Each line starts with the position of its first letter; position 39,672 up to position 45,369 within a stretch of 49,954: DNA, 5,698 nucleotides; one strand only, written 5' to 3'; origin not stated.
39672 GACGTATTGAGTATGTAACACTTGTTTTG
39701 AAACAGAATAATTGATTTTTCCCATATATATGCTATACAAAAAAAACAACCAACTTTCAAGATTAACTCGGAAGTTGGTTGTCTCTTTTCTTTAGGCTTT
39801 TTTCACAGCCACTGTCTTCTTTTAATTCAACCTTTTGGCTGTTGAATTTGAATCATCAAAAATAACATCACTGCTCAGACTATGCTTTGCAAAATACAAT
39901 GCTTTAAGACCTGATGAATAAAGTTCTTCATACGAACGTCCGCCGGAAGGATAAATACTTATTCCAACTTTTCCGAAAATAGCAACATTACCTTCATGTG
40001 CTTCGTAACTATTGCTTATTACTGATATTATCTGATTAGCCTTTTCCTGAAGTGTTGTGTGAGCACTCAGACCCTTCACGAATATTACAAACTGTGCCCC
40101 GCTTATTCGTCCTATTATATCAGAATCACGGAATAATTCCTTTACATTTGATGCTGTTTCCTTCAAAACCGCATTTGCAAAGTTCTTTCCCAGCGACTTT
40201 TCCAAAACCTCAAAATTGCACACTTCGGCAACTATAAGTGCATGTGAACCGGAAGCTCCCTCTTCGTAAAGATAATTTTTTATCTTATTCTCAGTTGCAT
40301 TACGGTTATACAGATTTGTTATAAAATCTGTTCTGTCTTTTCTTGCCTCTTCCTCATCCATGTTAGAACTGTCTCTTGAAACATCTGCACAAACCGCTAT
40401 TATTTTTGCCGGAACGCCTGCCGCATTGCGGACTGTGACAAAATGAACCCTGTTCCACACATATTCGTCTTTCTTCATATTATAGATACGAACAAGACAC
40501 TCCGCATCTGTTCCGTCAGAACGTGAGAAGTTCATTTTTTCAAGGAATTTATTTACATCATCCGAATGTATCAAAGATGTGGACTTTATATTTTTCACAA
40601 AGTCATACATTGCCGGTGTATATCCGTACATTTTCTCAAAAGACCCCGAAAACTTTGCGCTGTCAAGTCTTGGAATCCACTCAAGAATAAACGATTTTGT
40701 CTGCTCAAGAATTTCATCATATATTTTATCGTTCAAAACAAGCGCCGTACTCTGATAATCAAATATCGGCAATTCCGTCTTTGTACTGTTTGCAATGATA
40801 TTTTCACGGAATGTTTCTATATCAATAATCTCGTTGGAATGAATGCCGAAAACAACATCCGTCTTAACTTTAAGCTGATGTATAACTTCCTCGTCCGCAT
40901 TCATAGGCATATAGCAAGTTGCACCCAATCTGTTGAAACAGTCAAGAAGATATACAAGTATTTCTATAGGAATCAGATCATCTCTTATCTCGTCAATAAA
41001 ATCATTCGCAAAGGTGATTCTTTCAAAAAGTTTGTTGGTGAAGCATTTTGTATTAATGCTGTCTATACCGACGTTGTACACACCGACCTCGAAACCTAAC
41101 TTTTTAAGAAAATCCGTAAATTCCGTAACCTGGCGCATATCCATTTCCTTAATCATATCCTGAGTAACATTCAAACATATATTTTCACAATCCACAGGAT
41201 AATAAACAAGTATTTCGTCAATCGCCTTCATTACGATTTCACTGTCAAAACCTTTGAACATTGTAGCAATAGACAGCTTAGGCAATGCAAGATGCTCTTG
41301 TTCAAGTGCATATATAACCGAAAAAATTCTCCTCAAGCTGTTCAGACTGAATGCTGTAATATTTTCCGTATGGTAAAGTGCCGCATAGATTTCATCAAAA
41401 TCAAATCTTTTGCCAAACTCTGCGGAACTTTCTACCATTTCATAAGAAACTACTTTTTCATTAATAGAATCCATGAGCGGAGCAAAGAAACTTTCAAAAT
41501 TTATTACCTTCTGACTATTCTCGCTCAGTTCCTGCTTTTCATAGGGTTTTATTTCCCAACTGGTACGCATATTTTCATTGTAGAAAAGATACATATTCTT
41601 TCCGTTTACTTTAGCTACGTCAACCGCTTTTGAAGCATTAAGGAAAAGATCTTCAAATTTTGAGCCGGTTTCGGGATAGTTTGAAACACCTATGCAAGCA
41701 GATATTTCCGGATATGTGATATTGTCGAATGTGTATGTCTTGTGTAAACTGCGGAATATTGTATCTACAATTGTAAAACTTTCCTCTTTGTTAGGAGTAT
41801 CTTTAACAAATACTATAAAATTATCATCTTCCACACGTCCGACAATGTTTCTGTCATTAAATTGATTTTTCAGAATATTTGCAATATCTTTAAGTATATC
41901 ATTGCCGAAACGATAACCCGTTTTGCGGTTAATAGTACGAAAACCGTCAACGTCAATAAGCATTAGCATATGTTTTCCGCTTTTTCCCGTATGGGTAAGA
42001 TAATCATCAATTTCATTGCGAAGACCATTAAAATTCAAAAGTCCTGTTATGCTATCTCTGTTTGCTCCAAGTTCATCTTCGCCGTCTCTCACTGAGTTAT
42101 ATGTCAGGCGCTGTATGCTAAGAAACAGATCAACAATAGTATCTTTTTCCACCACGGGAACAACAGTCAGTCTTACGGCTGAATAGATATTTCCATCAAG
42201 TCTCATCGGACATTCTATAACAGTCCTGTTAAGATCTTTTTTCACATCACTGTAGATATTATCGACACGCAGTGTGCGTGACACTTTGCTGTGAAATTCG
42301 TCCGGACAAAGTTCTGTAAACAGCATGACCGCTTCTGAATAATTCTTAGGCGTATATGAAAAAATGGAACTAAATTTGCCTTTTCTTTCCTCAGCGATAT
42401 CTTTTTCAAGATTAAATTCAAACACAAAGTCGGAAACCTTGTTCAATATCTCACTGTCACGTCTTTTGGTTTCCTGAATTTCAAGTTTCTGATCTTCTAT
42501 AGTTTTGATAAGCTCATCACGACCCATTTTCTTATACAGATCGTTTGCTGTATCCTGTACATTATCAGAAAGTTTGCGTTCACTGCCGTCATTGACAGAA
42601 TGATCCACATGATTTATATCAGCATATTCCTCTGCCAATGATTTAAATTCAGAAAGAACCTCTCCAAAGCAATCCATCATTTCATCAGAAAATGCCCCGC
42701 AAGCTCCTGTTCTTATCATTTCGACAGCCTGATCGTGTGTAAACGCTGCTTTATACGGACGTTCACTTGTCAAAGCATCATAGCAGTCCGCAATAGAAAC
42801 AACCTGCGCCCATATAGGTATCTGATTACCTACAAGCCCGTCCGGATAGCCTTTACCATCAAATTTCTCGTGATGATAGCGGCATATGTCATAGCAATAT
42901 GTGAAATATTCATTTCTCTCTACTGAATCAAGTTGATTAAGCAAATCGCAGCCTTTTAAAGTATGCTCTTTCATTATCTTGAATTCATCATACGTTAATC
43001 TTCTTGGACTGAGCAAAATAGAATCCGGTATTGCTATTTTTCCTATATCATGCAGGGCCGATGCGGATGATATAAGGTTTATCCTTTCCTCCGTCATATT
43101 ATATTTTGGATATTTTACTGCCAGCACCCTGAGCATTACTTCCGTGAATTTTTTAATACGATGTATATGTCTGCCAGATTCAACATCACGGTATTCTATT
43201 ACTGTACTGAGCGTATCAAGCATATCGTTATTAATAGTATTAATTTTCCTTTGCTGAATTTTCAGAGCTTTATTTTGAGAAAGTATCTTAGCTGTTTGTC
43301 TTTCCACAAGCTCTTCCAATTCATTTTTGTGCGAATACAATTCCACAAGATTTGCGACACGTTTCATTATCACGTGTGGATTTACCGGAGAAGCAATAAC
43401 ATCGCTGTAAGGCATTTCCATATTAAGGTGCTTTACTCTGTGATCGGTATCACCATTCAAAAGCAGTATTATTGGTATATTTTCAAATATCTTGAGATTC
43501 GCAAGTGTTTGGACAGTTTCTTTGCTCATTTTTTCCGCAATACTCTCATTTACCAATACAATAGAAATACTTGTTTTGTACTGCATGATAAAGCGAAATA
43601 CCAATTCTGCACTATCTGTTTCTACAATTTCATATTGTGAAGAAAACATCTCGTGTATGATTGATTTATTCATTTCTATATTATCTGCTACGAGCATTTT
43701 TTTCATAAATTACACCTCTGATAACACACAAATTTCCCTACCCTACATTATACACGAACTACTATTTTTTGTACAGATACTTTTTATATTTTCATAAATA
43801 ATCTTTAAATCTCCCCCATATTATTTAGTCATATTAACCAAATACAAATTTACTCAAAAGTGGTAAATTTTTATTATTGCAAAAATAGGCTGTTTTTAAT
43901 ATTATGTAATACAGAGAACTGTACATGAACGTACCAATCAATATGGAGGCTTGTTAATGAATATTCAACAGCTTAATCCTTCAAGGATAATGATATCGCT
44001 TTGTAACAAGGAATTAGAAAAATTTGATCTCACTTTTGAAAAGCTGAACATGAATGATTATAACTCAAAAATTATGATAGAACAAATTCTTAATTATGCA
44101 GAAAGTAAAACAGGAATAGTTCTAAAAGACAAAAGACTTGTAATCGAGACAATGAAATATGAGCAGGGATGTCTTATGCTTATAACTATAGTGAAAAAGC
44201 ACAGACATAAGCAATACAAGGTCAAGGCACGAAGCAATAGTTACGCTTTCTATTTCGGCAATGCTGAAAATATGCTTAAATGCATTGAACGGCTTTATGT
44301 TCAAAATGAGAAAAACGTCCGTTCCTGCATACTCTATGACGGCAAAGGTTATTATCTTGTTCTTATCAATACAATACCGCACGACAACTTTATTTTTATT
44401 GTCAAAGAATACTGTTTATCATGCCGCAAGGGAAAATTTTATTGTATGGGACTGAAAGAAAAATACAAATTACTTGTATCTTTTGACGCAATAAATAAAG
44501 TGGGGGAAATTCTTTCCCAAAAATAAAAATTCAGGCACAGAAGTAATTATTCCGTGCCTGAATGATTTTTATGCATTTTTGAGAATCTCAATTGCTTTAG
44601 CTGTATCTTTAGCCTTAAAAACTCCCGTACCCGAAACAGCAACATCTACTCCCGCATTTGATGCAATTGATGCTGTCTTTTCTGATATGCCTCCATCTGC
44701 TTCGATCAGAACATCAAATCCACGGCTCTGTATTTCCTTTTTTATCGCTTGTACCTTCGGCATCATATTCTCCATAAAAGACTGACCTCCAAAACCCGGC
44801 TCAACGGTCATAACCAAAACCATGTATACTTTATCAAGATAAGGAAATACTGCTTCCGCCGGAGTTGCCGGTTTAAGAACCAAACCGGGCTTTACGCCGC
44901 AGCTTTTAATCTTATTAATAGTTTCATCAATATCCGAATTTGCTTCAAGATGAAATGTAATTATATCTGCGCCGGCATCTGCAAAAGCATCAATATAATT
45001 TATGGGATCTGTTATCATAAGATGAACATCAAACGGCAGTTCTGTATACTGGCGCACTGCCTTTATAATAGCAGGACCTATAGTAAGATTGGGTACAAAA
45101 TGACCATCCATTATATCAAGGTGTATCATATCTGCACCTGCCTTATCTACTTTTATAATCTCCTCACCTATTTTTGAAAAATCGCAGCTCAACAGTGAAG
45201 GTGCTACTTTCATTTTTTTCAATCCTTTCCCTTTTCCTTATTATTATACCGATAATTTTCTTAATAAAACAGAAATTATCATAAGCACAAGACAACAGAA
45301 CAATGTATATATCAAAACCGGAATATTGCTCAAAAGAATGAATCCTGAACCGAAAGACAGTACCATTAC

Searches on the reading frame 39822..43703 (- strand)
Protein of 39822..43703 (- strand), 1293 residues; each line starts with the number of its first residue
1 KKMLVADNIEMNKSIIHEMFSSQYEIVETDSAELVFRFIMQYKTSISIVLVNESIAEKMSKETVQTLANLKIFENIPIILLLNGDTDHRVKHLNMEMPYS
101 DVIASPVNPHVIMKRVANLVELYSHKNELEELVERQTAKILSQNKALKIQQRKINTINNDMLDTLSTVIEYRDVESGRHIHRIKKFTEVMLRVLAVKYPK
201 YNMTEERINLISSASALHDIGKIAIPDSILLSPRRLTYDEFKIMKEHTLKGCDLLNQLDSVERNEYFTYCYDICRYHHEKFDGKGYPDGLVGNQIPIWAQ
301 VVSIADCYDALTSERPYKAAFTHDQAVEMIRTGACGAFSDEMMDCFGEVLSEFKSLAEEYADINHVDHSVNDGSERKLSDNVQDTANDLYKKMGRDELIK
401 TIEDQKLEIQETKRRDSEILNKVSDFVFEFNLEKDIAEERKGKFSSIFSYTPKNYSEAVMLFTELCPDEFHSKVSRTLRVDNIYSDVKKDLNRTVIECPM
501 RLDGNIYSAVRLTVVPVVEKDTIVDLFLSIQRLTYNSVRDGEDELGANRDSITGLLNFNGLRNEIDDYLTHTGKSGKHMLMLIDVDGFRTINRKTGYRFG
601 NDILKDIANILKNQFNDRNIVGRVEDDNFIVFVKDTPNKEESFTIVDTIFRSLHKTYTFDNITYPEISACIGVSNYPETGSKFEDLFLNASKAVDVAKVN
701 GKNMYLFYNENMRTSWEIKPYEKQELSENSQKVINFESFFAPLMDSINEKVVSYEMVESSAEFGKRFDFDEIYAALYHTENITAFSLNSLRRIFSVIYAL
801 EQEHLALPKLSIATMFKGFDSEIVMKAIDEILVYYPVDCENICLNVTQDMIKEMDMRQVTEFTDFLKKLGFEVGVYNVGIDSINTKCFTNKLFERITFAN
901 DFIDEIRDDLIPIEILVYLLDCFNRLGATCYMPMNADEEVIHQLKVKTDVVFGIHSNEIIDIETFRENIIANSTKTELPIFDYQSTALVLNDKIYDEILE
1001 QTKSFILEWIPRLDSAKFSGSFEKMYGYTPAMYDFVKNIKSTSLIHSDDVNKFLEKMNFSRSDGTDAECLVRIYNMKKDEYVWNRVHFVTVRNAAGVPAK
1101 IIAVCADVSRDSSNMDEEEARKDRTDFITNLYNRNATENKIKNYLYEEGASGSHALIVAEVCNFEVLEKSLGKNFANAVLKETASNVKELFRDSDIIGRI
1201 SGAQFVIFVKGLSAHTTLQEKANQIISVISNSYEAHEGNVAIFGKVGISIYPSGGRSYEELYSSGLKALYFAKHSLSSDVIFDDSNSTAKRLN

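Call 53: search_protein_families(library=pfam, proteins=[window:39822-43703:-], max_evalue=0.00001)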
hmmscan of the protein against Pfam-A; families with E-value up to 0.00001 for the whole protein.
window:39822-43703:- (1293 aa): 5 families
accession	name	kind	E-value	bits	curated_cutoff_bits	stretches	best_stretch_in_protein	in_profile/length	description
PF00990.26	GGDEF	-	2.7e-48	164.2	23.8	2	547-703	1-160/161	Diguanylate cyclase, GGDEF domain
PF13487.12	HD_5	-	3.2e-27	95.8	27.2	1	200-332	31-160/170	HD domain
PF01966.28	HD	-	6.8e-13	49.4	22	1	192-310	13-115/116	HD domain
PF00563.25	EAL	-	1.7e-09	37.8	31.3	1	735-931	12-207/236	EAL domain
PF08447.18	PAS_3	-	9.6e-08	32.6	25.6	1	1018-1104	4-88/89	PAS fold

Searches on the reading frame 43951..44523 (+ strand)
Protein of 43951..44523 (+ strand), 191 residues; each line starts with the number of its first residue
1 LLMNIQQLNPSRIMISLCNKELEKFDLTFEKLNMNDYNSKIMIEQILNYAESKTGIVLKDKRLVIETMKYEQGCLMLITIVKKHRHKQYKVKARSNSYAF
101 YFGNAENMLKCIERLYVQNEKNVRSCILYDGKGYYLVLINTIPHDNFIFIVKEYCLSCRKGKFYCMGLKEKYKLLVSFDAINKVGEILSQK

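Call 53: search_protein_families(library=pfam, proteins=[window:43951-44523:+], max_evalue=0.00001)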
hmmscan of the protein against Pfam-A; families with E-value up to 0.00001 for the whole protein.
window:43951-44523:+ (191 aa): 1 family
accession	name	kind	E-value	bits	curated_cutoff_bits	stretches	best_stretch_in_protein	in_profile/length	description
PF05389.17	MecA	-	1.4e-07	31.8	22.5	0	3-81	1-80/221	Negative regulator of genetic competence (MecA)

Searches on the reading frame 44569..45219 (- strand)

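Call 53: search_protein_families(library=pfam, proteins=[window:44569-45219:-], max_evalue=0.00001)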
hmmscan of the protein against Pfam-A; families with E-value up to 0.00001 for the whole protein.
window:44569-45219:- (216 aa): 1 family
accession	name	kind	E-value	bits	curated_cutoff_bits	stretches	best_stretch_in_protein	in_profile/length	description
PF00834.25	Ribul_P_3_epim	-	3.1e-79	265.4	21.1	1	4-201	1-198/198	Ribulose-phosphate 3 epimerase family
